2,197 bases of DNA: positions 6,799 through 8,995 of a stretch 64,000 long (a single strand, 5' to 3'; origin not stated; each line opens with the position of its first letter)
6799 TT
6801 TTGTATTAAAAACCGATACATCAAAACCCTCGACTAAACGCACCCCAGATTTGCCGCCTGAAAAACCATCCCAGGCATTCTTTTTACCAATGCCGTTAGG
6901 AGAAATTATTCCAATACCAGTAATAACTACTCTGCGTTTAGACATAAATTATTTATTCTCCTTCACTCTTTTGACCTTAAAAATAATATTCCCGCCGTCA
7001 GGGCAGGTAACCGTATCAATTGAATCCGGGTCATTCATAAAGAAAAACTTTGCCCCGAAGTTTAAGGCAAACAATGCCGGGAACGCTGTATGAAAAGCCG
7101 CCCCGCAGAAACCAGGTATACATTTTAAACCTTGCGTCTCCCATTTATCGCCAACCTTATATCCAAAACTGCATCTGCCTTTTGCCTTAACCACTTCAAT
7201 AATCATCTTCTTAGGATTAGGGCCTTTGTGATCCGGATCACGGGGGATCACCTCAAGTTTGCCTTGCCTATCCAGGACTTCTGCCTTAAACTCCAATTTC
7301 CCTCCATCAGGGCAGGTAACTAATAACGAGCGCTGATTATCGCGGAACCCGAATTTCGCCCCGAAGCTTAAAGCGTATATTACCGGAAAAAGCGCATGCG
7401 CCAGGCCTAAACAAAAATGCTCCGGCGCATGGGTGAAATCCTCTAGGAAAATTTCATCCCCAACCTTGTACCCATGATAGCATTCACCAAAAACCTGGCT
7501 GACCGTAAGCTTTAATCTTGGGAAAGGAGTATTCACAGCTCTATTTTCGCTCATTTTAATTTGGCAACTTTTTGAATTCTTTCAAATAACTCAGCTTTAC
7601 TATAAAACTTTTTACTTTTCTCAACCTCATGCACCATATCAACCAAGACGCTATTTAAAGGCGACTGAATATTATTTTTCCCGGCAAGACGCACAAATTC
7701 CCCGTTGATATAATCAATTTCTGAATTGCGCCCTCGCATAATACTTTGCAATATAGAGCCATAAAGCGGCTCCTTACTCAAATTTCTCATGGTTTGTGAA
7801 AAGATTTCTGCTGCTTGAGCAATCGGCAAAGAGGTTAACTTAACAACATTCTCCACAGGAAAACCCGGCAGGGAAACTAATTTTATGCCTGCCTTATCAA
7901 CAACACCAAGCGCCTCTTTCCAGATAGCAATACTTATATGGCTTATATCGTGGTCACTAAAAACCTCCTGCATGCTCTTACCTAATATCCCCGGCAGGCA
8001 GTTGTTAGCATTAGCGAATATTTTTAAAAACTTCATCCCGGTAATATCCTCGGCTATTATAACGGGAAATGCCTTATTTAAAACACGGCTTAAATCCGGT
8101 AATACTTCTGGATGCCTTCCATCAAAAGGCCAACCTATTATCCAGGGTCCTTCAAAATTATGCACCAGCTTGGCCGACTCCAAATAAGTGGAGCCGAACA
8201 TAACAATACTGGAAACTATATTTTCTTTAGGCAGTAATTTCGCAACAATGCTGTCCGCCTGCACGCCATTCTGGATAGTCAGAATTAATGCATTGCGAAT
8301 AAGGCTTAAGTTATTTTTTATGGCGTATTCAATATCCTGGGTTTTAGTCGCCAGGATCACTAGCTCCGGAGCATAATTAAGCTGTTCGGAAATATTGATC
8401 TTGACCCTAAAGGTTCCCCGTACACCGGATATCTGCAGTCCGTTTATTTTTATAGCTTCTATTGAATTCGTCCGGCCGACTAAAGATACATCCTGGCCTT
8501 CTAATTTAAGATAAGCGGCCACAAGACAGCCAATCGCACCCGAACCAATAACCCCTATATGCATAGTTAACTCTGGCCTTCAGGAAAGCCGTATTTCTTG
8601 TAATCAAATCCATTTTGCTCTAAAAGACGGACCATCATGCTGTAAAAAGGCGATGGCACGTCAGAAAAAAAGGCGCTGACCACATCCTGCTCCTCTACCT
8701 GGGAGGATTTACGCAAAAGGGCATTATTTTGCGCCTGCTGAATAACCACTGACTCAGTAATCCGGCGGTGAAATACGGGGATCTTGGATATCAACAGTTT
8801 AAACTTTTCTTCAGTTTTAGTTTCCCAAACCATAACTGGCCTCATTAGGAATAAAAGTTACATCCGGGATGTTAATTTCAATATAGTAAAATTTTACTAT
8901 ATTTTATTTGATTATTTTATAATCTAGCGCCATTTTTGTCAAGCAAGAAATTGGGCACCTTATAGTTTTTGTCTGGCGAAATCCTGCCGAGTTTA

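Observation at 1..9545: Compact type II polyketide-synthase-like gene cluster with a PadR regulator and accA directly upstream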

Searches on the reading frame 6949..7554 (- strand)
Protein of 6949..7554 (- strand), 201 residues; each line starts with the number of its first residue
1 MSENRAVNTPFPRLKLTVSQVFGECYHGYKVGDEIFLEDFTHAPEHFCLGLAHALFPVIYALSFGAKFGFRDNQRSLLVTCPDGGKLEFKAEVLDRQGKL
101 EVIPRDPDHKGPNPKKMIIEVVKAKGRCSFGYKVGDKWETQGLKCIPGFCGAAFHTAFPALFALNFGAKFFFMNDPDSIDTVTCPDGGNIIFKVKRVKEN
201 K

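Call 3: search_protein_families(library=pfam, proteins=[window:6949-7554:-], max_evalue=0.01)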
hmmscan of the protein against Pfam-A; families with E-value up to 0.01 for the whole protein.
window:6949-7554:- (201 aa): 0 families

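Call 4: search_protein_families(library=ncbifam, proteins=[window:6949-7554:-], max_evalue=0.01)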
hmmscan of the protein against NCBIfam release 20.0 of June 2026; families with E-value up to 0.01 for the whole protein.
window:6949-7554:- (201 aa): 1 family
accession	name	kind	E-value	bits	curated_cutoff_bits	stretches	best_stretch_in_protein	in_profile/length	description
TIGR04076.1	TIGR04076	subfamily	2.1e-29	101.9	33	2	115-199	2-91/91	TIGR04076 family protein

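Call 13: find_homologous_proteins(query=window:6949-7554:-)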
Query window:6949-7554:- (201 aa): 813 proteins with E <= 0.001 among 866 candidates; the best 120 are listed.
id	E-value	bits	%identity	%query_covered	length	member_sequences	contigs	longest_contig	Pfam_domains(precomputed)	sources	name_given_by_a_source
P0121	1.2e-126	439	90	100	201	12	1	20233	-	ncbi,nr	ncbi:MAG: TIGR04076 family protein [Candidatus Omnitrophica bacterium]|nr:TIGR04076 family protein [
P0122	1.0e-125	436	91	100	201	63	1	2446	-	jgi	-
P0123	6.8e-125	433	89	100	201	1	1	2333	-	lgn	-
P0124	1.1e-124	432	88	100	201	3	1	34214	-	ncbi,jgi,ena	ncbi:MAG: TIGR04076 family protein [Candidatus Omnitrophota bacterium]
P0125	6.6e-124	430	89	100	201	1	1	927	-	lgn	-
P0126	1.5e-123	429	87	100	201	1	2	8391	-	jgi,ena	jgi:uncharacterized repeat protein (TIGR04076 family)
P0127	6.1e-121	420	89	97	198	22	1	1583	-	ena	-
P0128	6.2e-121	420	88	99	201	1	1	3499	-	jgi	-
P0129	1.0e-119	416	86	100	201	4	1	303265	-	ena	-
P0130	2.1e-119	415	87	97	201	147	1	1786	-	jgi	jgi:uncharacterized repeat protein (TIGR04076 family)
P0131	2.7e-119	415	88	99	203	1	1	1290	-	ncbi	-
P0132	3.8e-119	414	88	99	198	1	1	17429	-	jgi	-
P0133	6.0e-119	414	89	97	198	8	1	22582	-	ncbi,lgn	-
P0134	6.4e-119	413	87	97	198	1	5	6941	-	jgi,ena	jgi:uncharacterized repeat protein (TIGR04076 family)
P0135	7.9e-119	413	88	97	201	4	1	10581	-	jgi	-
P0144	1.1e-117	409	87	99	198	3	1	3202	-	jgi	jgi:uncharacterized repeat protein (TIGR04076 family)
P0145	1.4e-117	409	86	100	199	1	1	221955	-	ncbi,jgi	jgi:uncharacterized repeat protein (TIGR04076 family)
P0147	1.5e-117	409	86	97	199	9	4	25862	-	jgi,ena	jgi:uncharacterized repeat protein (TIGR04076 family)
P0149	2.3e-117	408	87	95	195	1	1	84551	-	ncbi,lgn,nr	ncbi:MAG: TIGR04076 family protein [Candidatus Omnitrophota bacterium]|nr:TIGR04076 family protein [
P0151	3.7e-117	408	88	96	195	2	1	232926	-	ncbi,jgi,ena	ncbi:MAG: TIGR04076 family protein [Candidatus Omnitrophota bacterium]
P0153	5.5e-117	407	84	100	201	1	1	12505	-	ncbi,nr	ncbi:MAG: TIGR04076 family protein [Candidatus Omnitrophica bacterium]|nr:TIGR04076 family protein [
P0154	5.6e-117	407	87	96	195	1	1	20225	-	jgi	jgi:uncharacterized repeat protein (TIGR04076 family)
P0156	7.0e-117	407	85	98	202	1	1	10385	-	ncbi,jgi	ncbi:MAG: TIGR04076 family protein [Candidatus Omnitrophota bacterium]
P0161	1.3e-116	406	85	100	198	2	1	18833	-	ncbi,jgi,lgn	ncbi:MAG: TIGR04076 family protein [Candidatus Omnitrophota bacterium]|jgi:uncharacterized repeat pr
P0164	1.7e-116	405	87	97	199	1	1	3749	-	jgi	jgi:uncharacterized repeat protein (TIGR04076 family)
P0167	2.5e-116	405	84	97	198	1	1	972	-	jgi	jgi:uncharacterized repeat protein (TIGR04076 family)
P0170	4.1e-116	404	86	97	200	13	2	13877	-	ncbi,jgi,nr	ncbi:MAG: TIGR04076 family protein [Candidatus Omnitrophica bacterium]|jgi:uncharacterized repeat pr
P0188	6.9e-115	400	85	97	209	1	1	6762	-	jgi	jgi:uncharacterized repeat protein (TIGR04076 family)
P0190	1.1e-114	400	84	97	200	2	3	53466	-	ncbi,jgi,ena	ncbi:MAG: TIGR04076 family protein [Candidatus Omnitrophota bacterium]|jgi:uncharacterized repeat pr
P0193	1.4e-114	399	84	97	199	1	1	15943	-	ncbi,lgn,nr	ncbi:MAG: TIGR04076 family protein [Candidatus Omnitrophica bacterium]|nr:TIGR04076 family protein [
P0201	3.8e-114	398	85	97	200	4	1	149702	-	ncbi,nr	ncbi:MAG: TIGR04076 family protein [Candidatus Omnitrophica bacterium]|nr:TIGR04076 family protein [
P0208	8.5e-114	397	83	97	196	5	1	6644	-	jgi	jgi:uncharacterized repeat protein (TIGR04076 family)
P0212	1.1e-113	396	82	98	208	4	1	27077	-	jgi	jgi:uncharacterized repeat protein (TIGR04076 family)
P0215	1.2e-113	396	84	97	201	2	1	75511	-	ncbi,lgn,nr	ncbi:MAG: TIGR04076 family protein [Candidatus Omnitrophica bacterium]|nr:TIGR04076 family protein [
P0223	2.0e-113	395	84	100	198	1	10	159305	-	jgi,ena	jgi:uncharacterized repeat protein (TIGR04076 family)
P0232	4.0e-113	394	82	96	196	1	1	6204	-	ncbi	ncbi:MAG: TIGR04076 family protein [Candidatus Omnitrophota bacterium]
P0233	4.3e-113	394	84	97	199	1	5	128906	-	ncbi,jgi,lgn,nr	ncbi:MAG: TIGR04076 family protein [Candidatus Omnitrophica bacterium]|nr:TIGR04076 family protein [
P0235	6.0e-113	394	83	100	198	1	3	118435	-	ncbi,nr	ncbi:MAG: TIGR04076 family protein [Candidatus Omnitrophica bacterium]|nr:TIGR04076 family protein [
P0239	6.3e-113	394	85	96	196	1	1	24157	-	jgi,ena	jgi:uncharacterized repeat protein (TIGR04076 family)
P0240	6.5e-113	394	82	97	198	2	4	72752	-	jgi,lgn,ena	jgi:uncharacterized repeat protein (TIGR04076 family)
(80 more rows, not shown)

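Call 38: predict_structure(protein=window:6949-7554:-)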
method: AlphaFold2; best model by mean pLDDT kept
length: 201 residues; sequences in the alignment: 1
mean_pLDDT: 44.5   pTM: 0.42
mean pLDDT of the five models: 44.5, 35.7, 35.0, 31.8, 29.6
residues with pLDDT >= 90: 0; 70-90: 12; 50-70: 42; < 50: 147
segments of 3 or more residues with pLDDT < 50: 1-11, 40-74, 104-201
pLDDT, mean of each block of 10 residues (from residue 1): 35 66 61 66 39 45 35 51 57 66 47 39 39 28 30 36 28 38 44 43 36
secondary structure, 60 per line:
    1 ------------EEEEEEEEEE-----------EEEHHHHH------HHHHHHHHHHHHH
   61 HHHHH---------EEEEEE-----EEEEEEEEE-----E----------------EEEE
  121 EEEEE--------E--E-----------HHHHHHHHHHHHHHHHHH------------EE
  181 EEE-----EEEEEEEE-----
elements in order: E13-22 E34-36 H37-41 H48-65 E75-80 E86-94 E117-125 H149-166 E179-183 E189-196

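Call 52: search_solved_structures(query=A1, max_evalue=10, show_alignments=2)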
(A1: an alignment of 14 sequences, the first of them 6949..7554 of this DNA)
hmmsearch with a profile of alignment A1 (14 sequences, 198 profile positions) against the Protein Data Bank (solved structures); distinct sequences matched with E-value up to 10: 7.
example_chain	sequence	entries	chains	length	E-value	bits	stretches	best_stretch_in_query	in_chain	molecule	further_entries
9iun_A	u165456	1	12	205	0.18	14.7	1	2-66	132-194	E3 ubiquitin/ISG15 ligase TRIM25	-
6flm_A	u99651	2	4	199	0.19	14.6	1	2-66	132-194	E3 ubiquitin/ISG15 ligase TRIM25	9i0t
6fln_A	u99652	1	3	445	0.49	13.2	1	2-66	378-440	E3 ubiquitin/ISG15 ligase TRIM25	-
4ir0_A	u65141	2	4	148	0.59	13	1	70-106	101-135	Metallothiol transferase FosB 2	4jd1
5f6q_A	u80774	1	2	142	0.59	13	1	70-106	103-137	Metallothiol transferase FosB 2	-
4cfg_A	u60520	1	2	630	0.77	12.6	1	2-66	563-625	E3 UBIQUITIN/ISG15 LIGASE TRIM25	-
9iug_A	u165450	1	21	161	0.8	12.5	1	77-165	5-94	FimA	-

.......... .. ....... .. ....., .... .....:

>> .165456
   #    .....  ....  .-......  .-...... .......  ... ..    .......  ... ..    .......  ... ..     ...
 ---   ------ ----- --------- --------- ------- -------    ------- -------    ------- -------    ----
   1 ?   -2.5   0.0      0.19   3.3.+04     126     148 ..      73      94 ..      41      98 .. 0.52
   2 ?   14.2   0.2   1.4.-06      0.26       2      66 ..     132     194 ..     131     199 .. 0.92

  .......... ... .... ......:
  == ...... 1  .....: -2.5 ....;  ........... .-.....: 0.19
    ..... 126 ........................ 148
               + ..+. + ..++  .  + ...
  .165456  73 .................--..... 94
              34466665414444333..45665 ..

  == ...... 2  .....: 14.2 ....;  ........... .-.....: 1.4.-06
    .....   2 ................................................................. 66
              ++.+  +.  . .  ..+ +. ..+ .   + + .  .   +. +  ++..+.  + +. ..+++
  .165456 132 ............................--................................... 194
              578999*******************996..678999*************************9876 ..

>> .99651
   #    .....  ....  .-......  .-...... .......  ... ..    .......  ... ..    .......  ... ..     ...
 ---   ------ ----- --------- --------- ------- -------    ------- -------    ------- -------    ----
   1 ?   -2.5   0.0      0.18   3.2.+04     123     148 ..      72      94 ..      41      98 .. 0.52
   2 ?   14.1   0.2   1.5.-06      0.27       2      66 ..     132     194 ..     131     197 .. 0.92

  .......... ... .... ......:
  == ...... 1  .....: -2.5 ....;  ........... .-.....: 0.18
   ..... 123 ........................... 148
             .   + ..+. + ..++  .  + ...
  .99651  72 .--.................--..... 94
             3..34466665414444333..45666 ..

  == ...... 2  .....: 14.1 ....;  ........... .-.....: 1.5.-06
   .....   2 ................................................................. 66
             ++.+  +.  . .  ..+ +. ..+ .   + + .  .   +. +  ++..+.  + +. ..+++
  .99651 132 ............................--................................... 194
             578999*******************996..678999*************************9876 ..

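Call 72: predict_structure(alignment_id=A2)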
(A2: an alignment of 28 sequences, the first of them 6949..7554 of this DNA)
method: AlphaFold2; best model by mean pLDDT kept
length: 201 residues; sequences in the alignment: 28
mean_pLDDT: 77.3   pTM: 0.65
mean pLDDT of the five models: 77.3, 75.4, 72.5, 71.9, 68.8
residues with pLDDT >= 90: 27; 70-90: 129; 50-70: 35; < 50: 10
segments of 3 or more residues with pLDDT < 50: 1-9
pLDDT, mean of each block of 10 residues (from residue 1): 41 83 85 83 70 77 69 67 82 81 70 80 90 92 83 84 78 71 84 81 40
secondary structure, 60 per line:
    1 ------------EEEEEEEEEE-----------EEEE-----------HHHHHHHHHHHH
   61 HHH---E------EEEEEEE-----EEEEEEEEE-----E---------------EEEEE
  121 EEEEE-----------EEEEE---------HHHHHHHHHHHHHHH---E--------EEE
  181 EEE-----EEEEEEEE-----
elements in order: E13-22 E34-37 H49-63 E74-80 E86-94 E116-125 E137-141 H151-165 E178-183 E189-196

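Call 77: fold_search(model_id=the predicted structure, library=pdb)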
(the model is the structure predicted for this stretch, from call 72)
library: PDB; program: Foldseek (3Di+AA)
matches with E <= 10: 398; with E <= 0.001: 0
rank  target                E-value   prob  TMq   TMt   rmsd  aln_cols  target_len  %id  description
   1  3qjj_B                4.0e-02  0.08  0.16  0.14  15.3       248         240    8  One RAMP protein binding different RNA substrates (released 2012-02-08)
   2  7rpo_A                1.4e-01  0.07  0.13  0.11  17.9       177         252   12  Archaeal DNA ligase and heterotrimeric PCNA in complex with non-ligatable DNA (released 2021-11-17)
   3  7oyc_D2               2.7e-01  0.28  0.18  0.17  11.8       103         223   14  Cryo-EM structure of the Xenopus egg 80S ribosome (released 2022-07-20)
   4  3on5_A                3.1e-01  0.63  0.31  0.20  12.0       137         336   13  Crystal structure of a xanthine dehydrogenase (BH1974) from Bacillus halodurans at 2.80 A resolution (released 2010-09-15)
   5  1vyj_G                3.5e-01  0.04  0.13  0.11  15.2       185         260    8  Structural and biochemical studies of human PCNA complexes provide the basis for association with CDK/cyclin and ratio (released 2005-01-13)
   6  5is2                  3.7e-01  0.09  0.19  0.11  14.2       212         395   14  Crystal structure of Mycobacterium avium SerB2 at pH 6.6 (released 2016-04-27)
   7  5fhy_A                3.9e-01  0.04  0.13  0.12  18.9       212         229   13  Crystal structure of FliD (HAP2) from Pseudomonas aeruginosa PAO1 (released 2016-10-05)
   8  4it6_A                4.4e-01  0.23  0.24  0.35   9.4       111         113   16  Crystal structure of amino acid residues 1-120 of CG17282 (released 2013-08-14)
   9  1dml_A                4.4e-01  0.02  0.13  0.11  17.9       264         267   11  CRYSTAL STRUCTURE OF HERPES SIMPLEX UL42 BOUND TO THE C-TERMINUS OF HSV POL (released 2000-03-15)
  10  2hii_A                4.6e-01  0.02  0.10  0.09  17.8       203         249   11  heterotrimeric PCNA sliding clamp (released 2006-11-07)
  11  3l8q_B                4.6e-01  0.02  0.11  0.08  17.4       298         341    8  Structure analysis of the type II cohesin dyad from the adaptor ScaA scaffoldin of Acetivibrio cellulolyticus (released 2010-05-05)
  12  6n04_A                5.5e-01  0.08  0.15  0.09  16.8       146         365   10  The X-ray crystal structure of AbsH3, an FAD dependent reductase from the Abyssomicin biosynthesis pathway in Streptom (released 2019-11-13)
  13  2hik_A                6.2e-01  0.04  0.14  0.12  16.0       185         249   12  heterotrimeric PCNA sliding clamp (released 2006-11-07)
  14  9i5t_13               6.2e-01  0.03  0.12  0.13  14.2       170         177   10  50S subunit of P. gingivalis ribosome with Lefamulin (released 2025-08-20)
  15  7o7y_Ac               6.6e-01  0.18  0.19  0.17  11.7       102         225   16  Rabbit 80S ribosome stalled close to the mutated SARS-CoV-2 slippery site by a pseudoknot (high resolution) (released 2021-06-02)
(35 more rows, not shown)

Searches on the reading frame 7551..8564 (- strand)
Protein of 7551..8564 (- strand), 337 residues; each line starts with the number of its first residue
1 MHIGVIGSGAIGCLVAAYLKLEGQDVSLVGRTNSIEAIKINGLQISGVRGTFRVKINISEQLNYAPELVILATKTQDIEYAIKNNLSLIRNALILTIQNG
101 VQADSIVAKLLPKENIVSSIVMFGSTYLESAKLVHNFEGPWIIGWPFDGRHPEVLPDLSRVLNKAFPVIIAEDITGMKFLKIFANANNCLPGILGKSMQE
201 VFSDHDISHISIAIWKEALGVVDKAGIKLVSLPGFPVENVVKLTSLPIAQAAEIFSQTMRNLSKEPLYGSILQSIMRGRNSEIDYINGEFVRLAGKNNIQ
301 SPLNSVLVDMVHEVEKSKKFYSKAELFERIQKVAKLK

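Call 3: search_protein_families(library=pfam, proteins=[window:7551-8564:-], max_evalue=0.01)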
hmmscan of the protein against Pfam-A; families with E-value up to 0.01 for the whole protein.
window:7551-8564:- (337 aa): 3 families
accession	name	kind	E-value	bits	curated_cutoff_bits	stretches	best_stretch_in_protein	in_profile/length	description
PF02558.23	ApbA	-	2e-29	102.6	22.2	1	3-144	1-146/150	Ketopantoate reductase PanE/ApbA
PF08546.17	ApbA_C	-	3.9e-17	63.2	22.7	1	173-315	1-125/125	Ketopantoate reductase PanE/ApbA C terminal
PF00070.33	Pyr_redox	-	0.00094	20.1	22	1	2-35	1-34/82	Pyridine nucleotide-disulphide oxidoreductase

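Call 4: search_protein_families(library=ncbifam, proteins=[window:7551-8564:-], max_evalue=0.01)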
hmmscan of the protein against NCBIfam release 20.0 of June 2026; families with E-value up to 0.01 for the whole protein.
window:7551-8564:- (337 aa): 20 families
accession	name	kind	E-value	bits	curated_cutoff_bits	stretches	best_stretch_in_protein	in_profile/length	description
TIGR00745.1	apbA_panE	subfamily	9.9e-48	163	141.35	1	3-317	2-304/305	2-dehydropantoate 2-reductase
NF006083.0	PRK08229.1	equivalog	4.5e-39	134.4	371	1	2-332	4-336/341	2-dehydropantoate 2-reductase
NF005092.1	PRK06522.2-3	equivalog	5.3e-39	134.1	500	1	1-315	1-295/296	2-dehydropantoate 2-reductase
NF005091.0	PRK06522.2-2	equivalog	3.8e-31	108.4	252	1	1-317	2-299/302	2-dehydropantoate 2-reductase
NF005088.0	PRK06522.1-2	subfamily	5e-28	98.1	371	1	1-318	1-305/308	2-dehydropantoate 2-reductase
NF005087.0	PRK06522.1-1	equivalog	3.9e-22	78.7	351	1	1-318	1-292/296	2-dehydropantoate 2-reductase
NF005089.0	PRK06522.1-4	subfamily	1.2e-20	74.2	223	2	1-101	1-104/326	2-dehydropantoate 2-reductase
NF005093.0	PRK06522.2-4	equivalog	1.6e-20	73.7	308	1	1-195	4-200/304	2-dehydropantoate 2-reductase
NF009541.0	PRK12921.1-1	equivalog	9.1e-17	61.2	338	1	2-310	7-288/297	oxidoreductase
NF009543.0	PRK12921.1-5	equivalog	8.3e-15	54.7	339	2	268-315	256-303/305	oxidoreductase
NF004311.0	PRK05708.1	equivalog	1.9e-14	53.2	378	2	3-178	5-181/305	putative 2-dehydropantoate 2-reductase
NF005094.0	PRK06522.2-5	equivalog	6.7e-14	51.9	382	1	1-135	1-138/307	2-dehydropantoate 2-reductase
NF004887.0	PRK06249.1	equivalog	6.3e-13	48.6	360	1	1-216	6-232/316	putative 2-dehydropantoate 2-reductase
NF005090.0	PRK06522.2-1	equivalog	2.4e-08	33.6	496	1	1-136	3-138/296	2-dehydropantoate 2-reductase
NF009542.0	PRK12921.1-4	equivalog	2.3e-06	27.1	288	1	1-101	2-98/286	oxidoreductase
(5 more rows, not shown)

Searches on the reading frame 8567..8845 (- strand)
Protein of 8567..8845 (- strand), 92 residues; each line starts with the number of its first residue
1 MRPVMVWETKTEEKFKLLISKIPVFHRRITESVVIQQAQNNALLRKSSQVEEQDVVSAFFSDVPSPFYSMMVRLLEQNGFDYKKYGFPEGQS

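Call 3: search_protein_families(library=pfam, proteins=[window:8567-8845:-], max_evalue=0.01)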
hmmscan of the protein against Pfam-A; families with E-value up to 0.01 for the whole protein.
window:8567-8845:- (92 aa): 1 family
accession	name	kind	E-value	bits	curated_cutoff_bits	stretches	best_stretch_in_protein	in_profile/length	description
PF11084.13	DUF2621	-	7.2e-05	23.2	27.7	1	5-85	55-135/139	Protein of unknown function (DUF2621)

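Call 4: search_protein_families(library=ncbifam, proteins=[window:8567-8845:-], max_evalue=0.01)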
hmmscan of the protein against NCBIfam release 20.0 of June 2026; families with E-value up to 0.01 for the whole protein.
window:8567-8845:- (92 aa): 0 families
